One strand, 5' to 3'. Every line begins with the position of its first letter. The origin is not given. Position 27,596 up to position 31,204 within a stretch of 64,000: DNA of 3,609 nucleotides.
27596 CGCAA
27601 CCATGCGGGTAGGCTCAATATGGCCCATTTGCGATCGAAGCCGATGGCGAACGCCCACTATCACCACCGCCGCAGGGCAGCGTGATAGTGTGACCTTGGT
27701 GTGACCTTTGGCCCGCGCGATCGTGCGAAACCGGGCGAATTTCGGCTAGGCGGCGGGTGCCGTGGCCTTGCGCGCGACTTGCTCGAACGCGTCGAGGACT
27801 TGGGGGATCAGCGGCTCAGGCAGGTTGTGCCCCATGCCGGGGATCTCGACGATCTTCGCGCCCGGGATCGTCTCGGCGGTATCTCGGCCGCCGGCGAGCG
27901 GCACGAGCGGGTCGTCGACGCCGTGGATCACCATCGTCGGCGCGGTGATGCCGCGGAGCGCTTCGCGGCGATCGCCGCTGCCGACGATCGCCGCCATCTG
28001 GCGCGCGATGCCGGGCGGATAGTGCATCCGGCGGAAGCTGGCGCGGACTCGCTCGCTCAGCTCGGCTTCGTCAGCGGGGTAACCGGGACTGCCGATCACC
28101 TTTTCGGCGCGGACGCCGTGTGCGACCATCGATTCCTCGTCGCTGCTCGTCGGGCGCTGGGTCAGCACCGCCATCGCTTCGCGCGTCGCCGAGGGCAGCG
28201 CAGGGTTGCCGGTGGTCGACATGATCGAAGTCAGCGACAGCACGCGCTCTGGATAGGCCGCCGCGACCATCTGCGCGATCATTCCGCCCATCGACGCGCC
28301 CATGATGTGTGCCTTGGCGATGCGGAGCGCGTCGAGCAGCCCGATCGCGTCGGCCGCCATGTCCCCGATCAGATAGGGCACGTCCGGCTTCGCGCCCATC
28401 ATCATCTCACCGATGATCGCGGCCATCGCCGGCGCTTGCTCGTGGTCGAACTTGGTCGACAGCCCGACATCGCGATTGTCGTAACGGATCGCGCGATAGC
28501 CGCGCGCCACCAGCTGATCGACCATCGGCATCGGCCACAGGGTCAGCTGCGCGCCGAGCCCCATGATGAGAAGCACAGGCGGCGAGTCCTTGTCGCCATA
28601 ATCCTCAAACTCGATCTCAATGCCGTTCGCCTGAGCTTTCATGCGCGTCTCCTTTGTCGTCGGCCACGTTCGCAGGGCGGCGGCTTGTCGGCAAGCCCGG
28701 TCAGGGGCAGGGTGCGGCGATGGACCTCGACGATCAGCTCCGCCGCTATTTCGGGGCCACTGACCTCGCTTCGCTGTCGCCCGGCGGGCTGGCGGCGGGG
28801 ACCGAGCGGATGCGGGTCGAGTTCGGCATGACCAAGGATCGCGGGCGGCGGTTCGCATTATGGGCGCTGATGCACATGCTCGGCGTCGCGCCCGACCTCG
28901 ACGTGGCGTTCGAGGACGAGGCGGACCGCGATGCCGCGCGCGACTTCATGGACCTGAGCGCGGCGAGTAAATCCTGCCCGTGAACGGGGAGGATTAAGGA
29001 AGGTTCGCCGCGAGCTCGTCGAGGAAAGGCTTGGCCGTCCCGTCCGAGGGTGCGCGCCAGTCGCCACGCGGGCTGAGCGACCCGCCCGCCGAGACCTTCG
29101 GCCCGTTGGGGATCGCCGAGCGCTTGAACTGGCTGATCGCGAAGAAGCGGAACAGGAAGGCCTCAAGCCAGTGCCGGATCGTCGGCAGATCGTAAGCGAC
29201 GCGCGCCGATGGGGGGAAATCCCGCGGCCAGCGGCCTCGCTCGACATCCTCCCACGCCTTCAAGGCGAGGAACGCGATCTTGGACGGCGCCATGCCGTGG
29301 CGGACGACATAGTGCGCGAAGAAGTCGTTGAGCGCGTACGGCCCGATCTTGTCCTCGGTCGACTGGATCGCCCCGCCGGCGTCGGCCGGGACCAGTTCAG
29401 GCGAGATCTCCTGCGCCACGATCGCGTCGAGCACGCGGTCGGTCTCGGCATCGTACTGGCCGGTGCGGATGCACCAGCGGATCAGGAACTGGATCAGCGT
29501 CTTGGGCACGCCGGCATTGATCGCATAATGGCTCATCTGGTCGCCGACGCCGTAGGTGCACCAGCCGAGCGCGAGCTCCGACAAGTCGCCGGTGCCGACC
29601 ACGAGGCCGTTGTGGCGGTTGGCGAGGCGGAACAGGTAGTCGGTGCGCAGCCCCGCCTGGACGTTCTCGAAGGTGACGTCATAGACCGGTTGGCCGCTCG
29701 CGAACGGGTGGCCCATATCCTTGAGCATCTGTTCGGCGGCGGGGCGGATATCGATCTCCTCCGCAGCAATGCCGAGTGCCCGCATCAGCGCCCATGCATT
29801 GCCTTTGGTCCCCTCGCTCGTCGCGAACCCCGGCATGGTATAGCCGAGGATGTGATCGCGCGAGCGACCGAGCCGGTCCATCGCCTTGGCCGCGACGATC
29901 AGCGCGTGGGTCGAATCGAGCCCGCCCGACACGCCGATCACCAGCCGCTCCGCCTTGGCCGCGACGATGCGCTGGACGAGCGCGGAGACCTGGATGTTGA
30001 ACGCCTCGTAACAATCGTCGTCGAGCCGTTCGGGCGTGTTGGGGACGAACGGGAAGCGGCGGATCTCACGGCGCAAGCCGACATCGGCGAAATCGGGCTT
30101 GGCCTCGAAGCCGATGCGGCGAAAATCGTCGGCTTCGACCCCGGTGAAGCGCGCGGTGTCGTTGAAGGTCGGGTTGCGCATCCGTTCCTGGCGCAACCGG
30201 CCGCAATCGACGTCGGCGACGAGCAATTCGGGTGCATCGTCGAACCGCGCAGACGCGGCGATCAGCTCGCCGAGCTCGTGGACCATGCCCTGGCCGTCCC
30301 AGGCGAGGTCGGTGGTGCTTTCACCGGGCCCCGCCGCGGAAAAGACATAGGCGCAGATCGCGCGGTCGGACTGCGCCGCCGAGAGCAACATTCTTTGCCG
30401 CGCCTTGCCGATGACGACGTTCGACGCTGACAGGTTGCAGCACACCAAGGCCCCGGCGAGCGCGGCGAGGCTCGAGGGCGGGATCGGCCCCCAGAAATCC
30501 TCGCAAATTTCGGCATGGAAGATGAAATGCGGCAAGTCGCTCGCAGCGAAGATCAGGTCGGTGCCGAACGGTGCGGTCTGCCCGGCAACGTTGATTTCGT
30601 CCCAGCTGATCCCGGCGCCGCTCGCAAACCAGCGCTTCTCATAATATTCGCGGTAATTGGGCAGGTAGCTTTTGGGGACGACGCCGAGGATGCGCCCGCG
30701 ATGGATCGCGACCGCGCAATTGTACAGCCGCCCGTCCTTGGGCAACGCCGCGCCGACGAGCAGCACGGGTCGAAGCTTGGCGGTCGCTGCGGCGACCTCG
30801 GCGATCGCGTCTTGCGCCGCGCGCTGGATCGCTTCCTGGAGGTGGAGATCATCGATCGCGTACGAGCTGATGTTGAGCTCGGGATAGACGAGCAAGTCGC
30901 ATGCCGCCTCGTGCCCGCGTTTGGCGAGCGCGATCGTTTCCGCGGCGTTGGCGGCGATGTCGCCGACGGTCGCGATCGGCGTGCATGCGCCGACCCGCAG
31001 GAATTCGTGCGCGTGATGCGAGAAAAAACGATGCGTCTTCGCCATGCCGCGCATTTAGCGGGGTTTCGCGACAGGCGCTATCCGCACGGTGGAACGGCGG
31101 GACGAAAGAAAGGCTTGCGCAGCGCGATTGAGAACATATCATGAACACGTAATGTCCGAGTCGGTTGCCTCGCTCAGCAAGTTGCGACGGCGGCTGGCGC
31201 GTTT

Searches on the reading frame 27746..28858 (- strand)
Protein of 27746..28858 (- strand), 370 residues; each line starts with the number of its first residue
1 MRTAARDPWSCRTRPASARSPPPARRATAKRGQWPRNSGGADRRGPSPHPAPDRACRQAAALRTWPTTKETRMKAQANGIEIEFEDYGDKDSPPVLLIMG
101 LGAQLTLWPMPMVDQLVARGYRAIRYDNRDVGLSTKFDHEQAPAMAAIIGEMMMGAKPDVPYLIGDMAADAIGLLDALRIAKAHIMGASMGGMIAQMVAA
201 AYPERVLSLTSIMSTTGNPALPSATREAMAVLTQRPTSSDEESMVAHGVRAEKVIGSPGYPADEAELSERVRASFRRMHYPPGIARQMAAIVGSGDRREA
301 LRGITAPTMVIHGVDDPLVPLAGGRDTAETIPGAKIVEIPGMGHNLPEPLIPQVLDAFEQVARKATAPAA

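Call 33: search_protein_families(library=pfam, proteins=[window:27746-28858:-], max_evalue=0.001)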
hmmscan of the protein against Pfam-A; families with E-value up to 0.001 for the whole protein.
window:27746-28858:- (370 aa): 4 families
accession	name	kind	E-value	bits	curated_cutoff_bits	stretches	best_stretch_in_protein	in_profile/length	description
PF00561.26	Abhydrolase_1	-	3.9e-21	76.3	25.8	1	93-346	1-240/245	alpha/beta hydrolase fold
PF12697.13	Abhydrolase_6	-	3.5e-11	44.6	26.3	1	107-347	13-206/217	Alpha/beta hydrolase family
PF12146.15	Hydrolase_4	-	9.1e-10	38.7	27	1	112-346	23-234/239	Serine aminopeptidase, S33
PF08386.16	Abhydrolase_4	-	9.2e-05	23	21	1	305-345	34-74/103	TAP-like protein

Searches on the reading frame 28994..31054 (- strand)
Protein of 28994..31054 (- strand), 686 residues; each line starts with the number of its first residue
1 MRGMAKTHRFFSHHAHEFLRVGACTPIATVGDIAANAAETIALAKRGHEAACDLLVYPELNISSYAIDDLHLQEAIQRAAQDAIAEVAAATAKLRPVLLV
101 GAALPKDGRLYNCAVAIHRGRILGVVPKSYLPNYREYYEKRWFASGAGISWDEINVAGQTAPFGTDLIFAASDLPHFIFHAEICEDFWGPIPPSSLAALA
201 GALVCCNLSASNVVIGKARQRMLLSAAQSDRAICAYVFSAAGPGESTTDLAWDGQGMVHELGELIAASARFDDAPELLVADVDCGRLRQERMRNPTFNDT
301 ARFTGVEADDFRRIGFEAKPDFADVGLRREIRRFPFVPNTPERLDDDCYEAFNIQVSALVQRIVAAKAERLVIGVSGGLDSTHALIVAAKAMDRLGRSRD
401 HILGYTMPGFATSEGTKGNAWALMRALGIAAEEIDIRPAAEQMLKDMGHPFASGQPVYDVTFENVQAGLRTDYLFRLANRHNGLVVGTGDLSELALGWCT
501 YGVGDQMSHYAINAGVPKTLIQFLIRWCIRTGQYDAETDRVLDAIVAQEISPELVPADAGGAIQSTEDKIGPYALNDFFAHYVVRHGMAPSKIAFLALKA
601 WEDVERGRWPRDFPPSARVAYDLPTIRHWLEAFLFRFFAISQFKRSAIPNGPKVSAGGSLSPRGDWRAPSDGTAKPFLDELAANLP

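Call 33: search_protein_families(library=pfam, proteins=[window:28994-31054:-], max_evalue=0.001)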
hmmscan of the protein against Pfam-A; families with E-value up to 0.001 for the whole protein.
window:28994-31054:- (686 aa): 2 families
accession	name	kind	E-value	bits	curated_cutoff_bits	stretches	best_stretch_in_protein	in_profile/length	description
PF02540.23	NAD_synthase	-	5e-23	81.9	21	1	357-526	7-164/242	NAD synthase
PF00795.27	CN_hydrolase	-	1.2e-11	44.9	23.2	1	30-289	11-253/256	Carbon-nitrogen hydrolase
